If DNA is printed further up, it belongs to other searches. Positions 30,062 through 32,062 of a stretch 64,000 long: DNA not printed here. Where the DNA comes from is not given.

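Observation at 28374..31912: Family A is directly followed by a second unassigned membrane protein family (B) - pair 1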

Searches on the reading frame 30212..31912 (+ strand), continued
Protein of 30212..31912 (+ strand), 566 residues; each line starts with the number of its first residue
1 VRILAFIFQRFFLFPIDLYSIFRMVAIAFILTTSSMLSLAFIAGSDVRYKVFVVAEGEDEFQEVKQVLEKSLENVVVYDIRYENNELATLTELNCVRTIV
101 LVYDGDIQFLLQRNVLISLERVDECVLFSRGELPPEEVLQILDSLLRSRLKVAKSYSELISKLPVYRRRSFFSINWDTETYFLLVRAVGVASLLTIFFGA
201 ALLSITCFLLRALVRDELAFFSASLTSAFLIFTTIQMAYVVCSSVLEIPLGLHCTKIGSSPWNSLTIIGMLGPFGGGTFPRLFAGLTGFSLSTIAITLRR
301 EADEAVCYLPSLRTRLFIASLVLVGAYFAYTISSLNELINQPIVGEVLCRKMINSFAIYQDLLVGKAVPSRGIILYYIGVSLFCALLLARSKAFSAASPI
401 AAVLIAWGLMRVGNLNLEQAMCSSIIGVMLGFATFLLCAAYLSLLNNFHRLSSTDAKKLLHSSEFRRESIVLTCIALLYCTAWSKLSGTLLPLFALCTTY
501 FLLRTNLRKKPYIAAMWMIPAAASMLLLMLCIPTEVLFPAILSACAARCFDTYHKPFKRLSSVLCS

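Call 86: find_related_loci(query=A5, collection=genome_contigs, flank=10000)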
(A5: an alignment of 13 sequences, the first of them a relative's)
Query A5 (708 aa) in genome_contigs; peptide patterns used: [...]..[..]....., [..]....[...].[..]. (x = any residue, [..] = any of these).
269 stretches matched a pattern; 17 encode a relative of the query (tblastn E <= 1e-3); 17 distinct loci.
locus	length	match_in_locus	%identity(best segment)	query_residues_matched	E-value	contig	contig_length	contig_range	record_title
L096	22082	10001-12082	48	17-703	0e+0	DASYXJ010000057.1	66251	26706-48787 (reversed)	MAG TPA_asm: Nitrososphaerales archaeon isolate SMAG_U6305 k141_664351, whole genome shotgun sequence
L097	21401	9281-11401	48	3-708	0e+0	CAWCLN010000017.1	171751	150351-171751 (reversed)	MAG: uncultured archaeon isolate MFD03726.bin.2.83 genome assembly, contig: contig_68051, whole genome shotgun sequence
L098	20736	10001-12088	45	3-707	0e+0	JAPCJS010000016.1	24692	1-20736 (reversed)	MAG: Thaumarchaeota archaeon isolate AcS4-109 k141_1288226_length_24692_cov_25.5576, whole genome shotgun sequence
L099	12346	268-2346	47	4-704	0e+0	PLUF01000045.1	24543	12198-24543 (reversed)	MAG: Candidatus Gagatemarchaeum stordalenia isolate bog_1369 73.20120700_S1D.104_contig_169863, whole genome shotgun seq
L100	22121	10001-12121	47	2-707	3e-176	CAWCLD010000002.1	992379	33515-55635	MAG: uncultured archaeon isolate MFD03726.bin.2.76 genome assembly, contig: contig_14083, whole genome shotgun sequence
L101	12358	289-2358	46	15-708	2e-174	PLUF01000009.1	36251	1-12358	MAG: Candidatus Gagatemarchaeum stordalenia isolate bog_1369 73.20120700_S1D.104_contig_56060, whole genome shotgun sequ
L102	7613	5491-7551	47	21-707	3e-171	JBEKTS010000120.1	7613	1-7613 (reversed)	MAG: Nitrososphaerales archaeon isolate SPRUCE 563 SPRUCE_563_120, whole genome shotgun sequence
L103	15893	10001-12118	42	4-707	7e-164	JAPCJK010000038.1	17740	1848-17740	MAG: Thaumarchaeota archaeon isolate SubAcS15-57 SubAcS15-57_38, whole genome shotgun sequence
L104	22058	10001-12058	46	30-708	1e-160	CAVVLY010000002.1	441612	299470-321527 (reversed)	MAG: uncultured Nitrososphaerota archaeon isolate MFD09222.bin.2.70 genome assembly, contig: contig_122986, whole genome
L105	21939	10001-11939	50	42-707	8e-159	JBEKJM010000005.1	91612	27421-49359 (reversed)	MAG: Nitrososphaerales archaeon isolate SPRUCE 323 SPRUCE_323_5, whole genome shotgun sequence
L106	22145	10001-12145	43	1-706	1e-157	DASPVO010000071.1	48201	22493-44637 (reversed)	MAG TPA_asm: Nitrososphaerales archaeon isolate SMAG_U12331 k141_1045589, whole genome shotgun sequence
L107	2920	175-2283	39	31-707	8e-122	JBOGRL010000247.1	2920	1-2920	MAG: Nitrososphaerales archaeon isolate TC-S_metabat2.bin.450_sub k127_686405, whole genome shotgun sequence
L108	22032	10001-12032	56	32-708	7e-165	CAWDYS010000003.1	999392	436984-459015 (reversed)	MAG: uncultured Nitrososphaerota archaeon isolate MFD01476.bin.2.3 genome assembly, contig: contig_6063, whole genome sh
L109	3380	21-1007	59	378-706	3e-112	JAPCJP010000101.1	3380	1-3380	MAG: Thaumarchaeota archaeon isolate AcS1-27 NODE_149602_length_3380_cov_5.023459, whole genome shotgun sequence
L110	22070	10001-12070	55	16-708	6e-138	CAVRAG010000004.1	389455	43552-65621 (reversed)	MAG: uncultured Nitrososphaerota archaeon isolate MFD00008.bin.2.90 genome assembly, contig: contig_29161, whole genome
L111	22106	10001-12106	45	8-708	3e-168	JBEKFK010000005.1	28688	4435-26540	MAG: Nitrososphaerales archaeon isolate SPRUCE 228 SPRUCE_228_5, whole genome shotgun sequence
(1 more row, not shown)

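Call 87: find_related_loci(query=A6, collection=metagenome_contigs, flank=10000)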
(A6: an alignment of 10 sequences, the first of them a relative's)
Query A6 (566 aa) in metagenome_contigs; peptide patterns used: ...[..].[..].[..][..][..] (x = any residue, [..] = any of these).
23 stretches matched a pattern, but none encodes a relative of the query by tblastn (E <= 1e-3).

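Call 92: search_protein_families(library=pfam, proteins=[L111:25-618:+, L111:624-1961:+, L111:2170-3030:+, L111:5201-7351:+, L111:7388-8179:+, L111:8104-9942:+, L111:12091-12453:+, L096:16850-17932:+, L096:17959-18741:+, L111:17076-18878:-], max_evalue=0.01)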
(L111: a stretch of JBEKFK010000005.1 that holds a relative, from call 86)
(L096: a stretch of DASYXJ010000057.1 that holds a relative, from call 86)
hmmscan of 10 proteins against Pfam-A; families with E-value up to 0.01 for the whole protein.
L111:25-618:+ (197 aa): 1 family
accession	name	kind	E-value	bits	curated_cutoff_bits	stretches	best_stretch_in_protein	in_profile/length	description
PF00953.26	Glycos_transf_4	-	4.6e-24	85.7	27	1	5-106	57-158/160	Glycosyl transferase family 4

L111:624-1961:+ (445 aa): 4 families
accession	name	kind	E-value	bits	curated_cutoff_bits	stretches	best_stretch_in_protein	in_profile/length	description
PF04007.18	DUF354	-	6.7e-31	108.1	22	1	13-346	2-341/349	Protein of unknown function (DUF354)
PF14947.12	HTH_45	-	2.6e-13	50.2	25.5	1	364-441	1-74/77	Winged helix-turn-helix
PF14277.12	DUF4364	-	0.00011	22.5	26.9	1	387-434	24-71/162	Domain of unknown function (DUF4364)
PF25213.1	HVO_A0261_N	-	0.0033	17.7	35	1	367-442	9-80/86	HVO_A0261 N-terminal domain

L111:2170-3030:+ (286 aa): 1 family
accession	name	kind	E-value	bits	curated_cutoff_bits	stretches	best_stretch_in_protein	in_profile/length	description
PF01522.26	Polysacc_deac_1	-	3.1e-10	40.5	23.1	1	52-155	10-106/124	Polysaccharide deacetylase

L111:5201-7351:+ (716 aa): 9 families
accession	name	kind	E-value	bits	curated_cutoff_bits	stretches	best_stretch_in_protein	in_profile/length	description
PF01408.29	GFO_IDH_MocA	-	9e-21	75.2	24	1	399-518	2-120/120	Oxidoreductase family, NAD-binding Rossmann fold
PF00107.32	ADH_zinc_N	-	9.4e-20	71.3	31.8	1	184-302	2-120/129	Zinc-binding dehydrogenase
PF02894.22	GFO_IDH_MocA_C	-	4e-09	37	22.9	1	537-642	10-124/218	Oxidoreductase family, C-terminal alpha/beta domain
PF22725.1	GFO_IDH_MocA_C3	-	2.4e-06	28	27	1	544-641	21-119/124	GFO/IDH/MocA C-terminal domain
PF08240.17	ADH_N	-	9e-06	26.3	23.5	1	88-144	29-103/104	Alcohol dehydrogenase GroES-like domain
PF02826.25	2-Hacid_dh_C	-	6e-05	22.9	25.1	1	172-214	35-77/178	D-isomer specific 2-hydroxyacid dehydrogenase, NAD binding domain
PF02737.24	3HCDH_N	-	0.00024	21.5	22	1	175-213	1-39/180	3-hydroxyacyl-CoA dehydrogenase, NAD binding domain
PF03807.23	F420_oxidored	-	0.0011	20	21.6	0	175-221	1-50/94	NADP oxidoreductase coenzyme F420-dependent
PF13602.12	ADH_zinc_N_2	-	0.0099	17.2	27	0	236-362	19-125/134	Zinc-binding dehydrogenase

L111:7388-8179:+ (263 aa): 0 families

L111:8104-9942:+ (612 aa): 1 family
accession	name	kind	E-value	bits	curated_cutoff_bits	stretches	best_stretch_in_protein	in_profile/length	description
PF09721.15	Exosortase_EpsH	-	0.00086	19.2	25.7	1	44-177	4-134/254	Transmembrane exosortase (Exosortase_EpsH)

L111:12091-12453:+ (120 aa): 0 families

L096:16850-17932:+ (360 aa): 6 families
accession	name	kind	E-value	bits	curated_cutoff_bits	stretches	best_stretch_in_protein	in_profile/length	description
PF00005.33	ABC_tran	-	9.1e-28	98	25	1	56-201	1-137/137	ABC transporter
PF13304.12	AAA_21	-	4.8e-12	47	27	2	173-233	238-299/304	AAA domain, putative AbiEii toxin, Type IV TA system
PF13732.12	DrrA1-3_C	-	4.6e-06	27.7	27.4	1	256-353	1-79/81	ATP-binding protein DrrA1-3-like, C-terminal domain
PF13555.12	AAA_29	-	0.00042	20.4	27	1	57-94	13-50/61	P-loop containing region of AAA domain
PF13476.12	AAA_23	-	0.002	19.2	27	1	59-86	13-39/201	AAA domain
PF03215.21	Rad17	-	0.0077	16.6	23.8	0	55-106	34-81/186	Rad17 P-loop domain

L096:17959-18741:+ (260 aa): 0 families

L111:17076-18878:- (600 aa): 0 families
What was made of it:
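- The Nitrososphaerales cluster-5 proteins reach only E 8.6e-4 to Exosortase_EpsH on their own (call 92).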

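Call 96: search_protein_families(library=ncbifam, proteins=[L111:8104-9942:+, L096:8207-9922:+, L091:14332-16356:-, L111:7388-8179:+, L096:7180-8196:+, L111:12091-12453:+, L096:17959-18741:+, L111:17076-18878:-], max_evalue=0.01)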
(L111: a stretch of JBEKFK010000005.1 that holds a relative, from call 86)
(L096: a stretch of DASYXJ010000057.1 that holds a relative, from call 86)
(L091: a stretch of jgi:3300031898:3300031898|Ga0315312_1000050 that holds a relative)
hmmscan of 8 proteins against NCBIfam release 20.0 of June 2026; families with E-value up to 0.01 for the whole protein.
L111:8104-9942:+ (612 aa): 0 families

L096:8207-9922:+ (571 aa): 0 families

L091:14332-16356:- (674 aa): 17 families
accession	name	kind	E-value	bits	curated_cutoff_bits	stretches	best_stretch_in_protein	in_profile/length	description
NF038142.1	exosort_XrtW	exception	1.2e-28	99.7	425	1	11-347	3-311/494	exosortase W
TIGR03109.2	exosort_XrtA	exception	7e-27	94.5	208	1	14-287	4-258/261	exosortase A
TIGR02602.1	8TM_EpsH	subfamily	3.1e-26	92.4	105.55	1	40-285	9-236/241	exosortase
TIGR04152.1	exosort_VPLPA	exception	1.1e-20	74.2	400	1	41-298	10-252/486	VPLPA-CTERM-specific exosortase XrtD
TIGR04178.1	exo_archaeo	signature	1.1e-17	64.1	23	1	195-289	2-95/97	exosortase/archaeosortase family protein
NF035943.2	exosort_XrtV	exception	1.2e-17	64.1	313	1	23-290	15-267/270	exosortase V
TIGR03113.1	exosort_XrtB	exception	1.3e-14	54.5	275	1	21-291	9-266/268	exosortase B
TIGR03762.1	archaeo_artC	exception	6.4e-13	49.1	100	1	57-285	43-271/274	archaeosortase C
TIGR04151.1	exosort_VPDSG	exception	1.3e-12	47.8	300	1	16-282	33-293/306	VPDSG-CTERM-specific exosortase XrtC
TIGR04162.1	exo_VPEID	exception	2.4e-09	36.7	150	1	50-297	51-311/516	exosortase E/protease, VPEID-CTERM system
NF033770.1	exosort_XrtT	exception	3.5e-07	29.1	250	1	121-291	104-270/472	exosortase T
TIGR03110.1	exosort_Gpos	exception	6.2e-07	29.5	102.75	1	172-283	67-173/187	exosortase family protein XrtG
NF046081.1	exosort_XrtX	exception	1.2e-06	28.5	170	1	131-282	15-157/168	exosortase X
TIGR04300.1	exosort_XrtM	exception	0.00015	22.2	125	1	181-268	43-123/150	exosortase family protein XrtM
TIGR02928.1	TIGR02928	subfamily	0.00052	19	181.3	1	587-658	277-355/366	orc1/cdc6 family replication initiation protein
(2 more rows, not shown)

L111:7388-8179:+ (263 aa): 0 families

L096:7180-8196:+ (338 aa): 0 families

L111:12091-12453:+ (120 aa): 0 families

L096:17959-18741:+ (260 aa): 0 families

L111:17076-18878:- (600 aa): 0 families
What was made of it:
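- The cluster-5 member in L091 is a clear exosortase/archaeosortase family protein (TIGR04178 64 bits against a cutoff of 23; XrtA 7e-27; call 96).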

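Call 99: find_related_loci(query=A5, collection=viral_contigs, flank=5000)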
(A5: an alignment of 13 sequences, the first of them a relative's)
Query A5 (708 aa) in viral_contigs; peptide patterns used: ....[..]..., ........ (x = any residue, [..] = any of these).
37 stretches matched a pattern, but none encodes a relative of the query by tblastn (E <= 1e-3).
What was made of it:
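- Tried and rejected: The long-form B profile was absent from IMG/VR (call 99).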
